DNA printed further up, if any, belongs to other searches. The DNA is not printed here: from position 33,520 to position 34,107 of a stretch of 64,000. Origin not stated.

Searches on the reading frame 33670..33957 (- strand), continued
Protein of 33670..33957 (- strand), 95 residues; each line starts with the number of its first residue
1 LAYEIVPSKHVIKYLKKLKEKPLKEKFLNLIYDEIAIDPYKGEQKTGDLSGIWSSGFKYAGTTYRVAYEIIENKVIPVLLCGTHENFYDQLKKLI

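Call 50: search_solved_structures(query=A1, max_evalue=1, show_alignments=3)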
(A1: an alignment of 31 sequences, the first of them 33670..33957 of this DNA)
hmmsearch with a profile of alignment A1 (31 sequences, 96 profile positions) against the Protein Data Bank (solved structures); distinct sequences matched with E-value up to 1: 8.
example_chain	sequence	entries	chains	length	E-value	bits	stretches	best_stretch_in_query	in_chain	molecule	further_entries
7v5y_E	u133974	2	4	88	6.8e-05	26.4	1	2-80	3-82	Putative mRNA interferase YoeB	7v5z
7v6w_F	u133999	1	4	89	7.1e-05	26.4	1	2-80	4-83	Putative mRNA interferase YoeB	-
4v7k_Ay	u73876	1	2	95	0.0012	22.4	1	1-94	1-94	Toxin relE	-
4v7j_Ay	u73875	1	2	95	0.0012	22.4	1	1-94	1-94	Toxin relE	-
4fxe_D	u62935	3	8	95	0.0026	21.3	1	1-94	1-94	mRNA interferase RelE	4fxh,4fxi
2kc8_A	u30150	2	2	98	0.0026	21.3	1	1-94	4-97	Toxin relE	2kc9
1wmi_A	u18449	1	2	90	0.15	15.7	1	1-79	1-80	hypothetical protein PHS013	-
3g5o_B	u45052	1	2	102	0.34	14.5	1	3-82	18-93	Uncharacterized protein Rv2866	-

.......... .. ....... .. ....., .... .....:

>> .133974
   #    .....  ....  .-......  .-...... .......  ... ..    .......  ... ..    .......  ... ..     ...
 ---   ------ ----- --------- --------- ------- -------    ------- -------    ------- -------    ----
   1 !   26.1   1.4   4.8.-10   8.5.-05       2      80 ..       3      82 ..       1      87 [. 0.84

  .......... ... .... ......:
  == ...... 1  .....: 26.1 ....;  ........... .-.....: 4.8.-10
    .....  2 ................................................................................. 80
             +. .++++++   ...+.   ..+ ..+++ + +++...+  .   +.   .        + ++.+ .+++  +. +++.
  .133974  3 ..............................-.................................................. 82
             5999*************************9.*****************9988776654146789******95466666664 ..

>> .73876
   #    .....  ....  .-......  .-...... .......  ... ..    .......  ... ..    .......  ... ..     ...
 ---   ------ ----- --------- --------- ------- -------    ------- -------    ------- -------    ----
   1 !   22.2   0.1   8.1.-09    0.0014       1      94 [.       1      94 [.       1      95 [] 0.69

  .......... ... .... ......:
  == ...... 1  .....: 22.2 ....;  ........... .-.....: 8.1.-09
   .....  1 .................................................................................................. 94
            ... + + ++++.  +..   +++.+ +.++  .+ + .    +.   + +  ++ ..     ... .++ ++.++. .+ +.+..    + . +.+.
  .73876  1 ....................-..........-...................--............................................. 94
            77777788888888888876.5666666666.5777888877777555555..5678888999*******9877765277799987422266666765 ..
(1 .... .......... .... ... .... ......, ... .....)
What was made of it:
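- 33670..33957 (-): Toxin 1, 95 aa. A RelE-like member of Pfam PF15781 ('ParE-like_toxin'). A family profile hits YoeB and E. coli RelE in the PDB (call 50).
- A family profile hits YoeB (6.8e-5) and E. coli RelE (1.2e-3) (call 50). A family profile hits YoeB and RelE in the PDB and no ParE at E<=1 (call 50).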

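Call 59: predict_structure(alignment_id=A1)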
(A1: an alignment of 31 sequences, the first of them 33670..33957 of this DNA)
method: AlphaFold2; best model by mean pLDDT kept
length: 95 residues; sequences in the alignment: 31
mean_pLDDT: 86.7   pTM: 0.75
mean pLDDT of the five models: 86.7, 86.7, 85.4, 83.9, 81.0
residues with pLDDT >= 90: 40; 70-90: 51; 50-70: 4; < 50: 0
segments of 3 or more residues with pLDDT < 50: none
pLDDT, mean of each block of 10 residues (from residue 1): 86 88 92 91 86 90 90 89 73 77
secondary structure, 60 per line:
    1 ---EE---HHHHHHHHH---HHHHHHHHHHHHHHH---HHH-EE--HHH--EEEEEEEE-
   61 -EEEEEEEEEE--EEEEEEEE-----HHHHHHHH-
elements in order: H9-17 H21-35 E52-59 E62-71 E74-81 H87-94

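Call 64: fold_search(model_id=the predicted structure, library=pdb)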
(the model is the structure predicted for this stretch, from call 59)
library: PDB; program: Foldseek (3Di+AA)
matches with E <= 10: 830; with E <= 0.001: 6
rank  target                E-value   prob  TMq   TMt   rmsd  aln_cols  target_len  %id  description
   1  3g5o_C                1.4e-04  1.00  0.74  0.80   2.7        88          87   18  The crystal structure of the toxin-antitoxin complex RelBE2 (Rv2865-2866) from Mycobacterium tuberculosis (released 2009-04-14)
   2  9g12_A                1.7e-04  1.00  0.72  0.80   1.7        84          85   18  Mycobacterium tuberculosis RelBE1 toxin-antitoxin system; rv1247c (relB1 antitoxin), rv1246c (relE1 toxin) (released 2025-12-17)
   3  3g5o_B                1.8e-04  1.00  0.71  0.82   2.4        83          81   19  The crystal structure of the toxin-antitoxin complex RelBE2 (Rv2865-2866) from Mycobacterium tuberculosis (released 2009-04-14)
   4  9g12_B                2.1e-04  1.00  0.73  0.82   2.3        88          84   17  Mycobacterium tuberculosis RelBE1 toxin-antitoxin system; rv1247c (relB1 antitoxin), rv1246c (relE1 toxin) (released 2025-12-17)
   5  2khe_MODEL_1_A        2.5e-04  1.00  0.72  0.77   2.5        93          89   22  Solution Structure of the Bacterial Toxin Rele from Thermus Thermophilus HB8 (released 2010-03-31)
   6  9w3a_C                7.2e-04  1.00  0.61  0.53   5.0       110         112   14  Crystal structure of PfiAT toxin-antitoxin complex (released 2026-02-11)
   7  2kc8_MODEL_1_A        1.1e-03  1.00  0.68  0.68   5.1        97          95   18  Structure of E. coli toxin RelE (R81A/R83A) mutant in complex with antitoxin RelBc (K47-L79) peptide (released 2009-03-17)
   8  9w3a_A                1.1e-03  1.00  0.62  0.54   4.5       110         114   14  Crystal structure of PfiAT toxin-antitoxin complex (released 2026-02-11)
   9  4fxh_B                1.4e-03  1.00  0.63  0.64   6.5        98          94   17  Crystal structure of the isolated E. coli RelE toxin, P212121 form (released 2012-08-29)
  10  1z8m_MODEL_1_A        1.6e-03  1.00  0.58  0.62   4.0        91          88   16  Solution structure of the conserved hypothtical protein HP0894 from Helicobacter pylori (released 2005-11-01)
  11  2otr_MODEL_1_A        1.6e-03  1.00  0.50  0.52   6.0        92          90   23  Solution Structure of Conserved Hypothetical Protein HP0892 from Helicobacter pylori (released 2007-12-18)
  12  4fxe_E                2.3e-03  1.00  0.68  0.78   2.1        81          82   18  Crystal structure of the intact E. coli RelBE toxin-antitoxin complex (released 2012-08-29)
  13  9w3a_D                3.3e-03  1.00  0.60  0.52   5.0       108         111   15  Crystal structure of PfiAT toxin-antitoxin complex (released 2026-02-11)
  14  9w3a_B                3.7e-03  1.00  0.60  0.52   5.0       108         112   15  Crystal structure of PfiAT toxin-antitoxin complex (released 2026-02-11)
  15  4v7k_Ay               4.8e-03  1.00  0.75  0.75   2.6        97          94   16  Structure of RelE nuclease bound to the 70S ribosome (postcleavage state) (released 2014-07-09)
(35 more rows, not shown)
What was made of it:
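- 33670..33957 (-): The AF2 model (pLDDT 86.7) is closest to RelE toxins, TM 0.72-0.75, against about 0.54 for ParE (calls 59, 64).
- On RelE-type ribosome-dependent mRNA interferase, toxin 1: Its top PDB neighbours are RelE2 and RelE1 of M. tuberculosis, T. thermophilus RelE and ribosome-bound E. coli RelE (TM 0.72-0.75) (calls 59, 64).
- Closest known: RelBE and YefM-YoeB. Same: RelE and YoeB are the closest solved relatives of toxin 1 (calls 50, 64).
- The structural model is nearest to RelE toxins (call 64). Structural neighbours are RelE toxins at TM 0.72-0.75, against about 0.54 for ParE (call 64).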

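Call 75: search_protein_families(library=padloc, proteins=[window:33670-33957:-], max_evalue=0.01)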
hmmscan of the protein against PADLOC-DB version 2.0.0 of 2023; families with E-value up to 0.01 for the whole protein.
window:33670-33957:- (95 aa): 0 families

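Call 82: get_annotated_region(hit=H171, flank=3500)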
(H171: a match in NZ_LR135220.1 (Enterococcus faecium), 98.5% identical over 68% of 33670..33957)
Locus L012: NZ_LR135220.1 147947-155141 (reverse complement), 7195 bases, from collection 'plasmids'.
description: Enterococcus faecium isolate E7040 plasmid 2
organism: Enterococcus faecium (NCBI taxid 1352)
taxonomy: Bacteria; Bacillota; Bacilli; Lactobacillales; Enterococcaceae; Enterococcus; Enterococcus faecium
host: -; source: -; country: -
typing (MOB-suite, as given by PLSDB): non-mobilizable; replicon rep_cluster_893
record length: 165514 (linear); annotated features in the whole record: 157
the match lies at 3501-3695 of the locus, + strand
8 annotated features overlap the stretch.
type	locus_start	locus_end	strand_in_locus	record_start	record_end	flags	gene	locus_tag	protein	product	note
CDS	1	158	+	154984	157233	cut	-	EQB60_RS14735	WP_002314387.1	alpha-galactosidase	-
CDS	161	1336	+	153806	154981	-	-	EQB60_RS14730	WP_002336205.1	MFS transporter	GO:0055085 - transmembrane transport [Evidence IEA]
CDS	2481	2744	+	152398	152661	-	-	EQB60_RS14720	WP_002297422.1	type II toxin-antitoxin system Phd/YefM family antitoxin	-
CDS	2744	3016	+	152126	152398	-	-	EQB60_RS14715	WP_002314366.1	Txe/YoeB family addiction module toxin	GO:0008219 - cell death [Evidence IEA]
CDS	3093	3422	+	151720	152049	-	-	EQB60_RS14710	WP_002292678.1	AbrB family transcriptional regulator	-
CDS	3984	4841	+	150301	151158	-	-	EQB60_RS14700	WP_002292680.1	ParA family protein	-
CDS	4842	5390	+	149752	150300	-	-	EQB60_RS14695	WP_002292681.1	hypothetical protein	-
CDS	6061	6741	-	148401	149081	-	-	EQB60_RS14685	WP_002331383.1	IS6-like element IS1216 family transposase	GO:0006313 - DNA transposition [Evidence IEA]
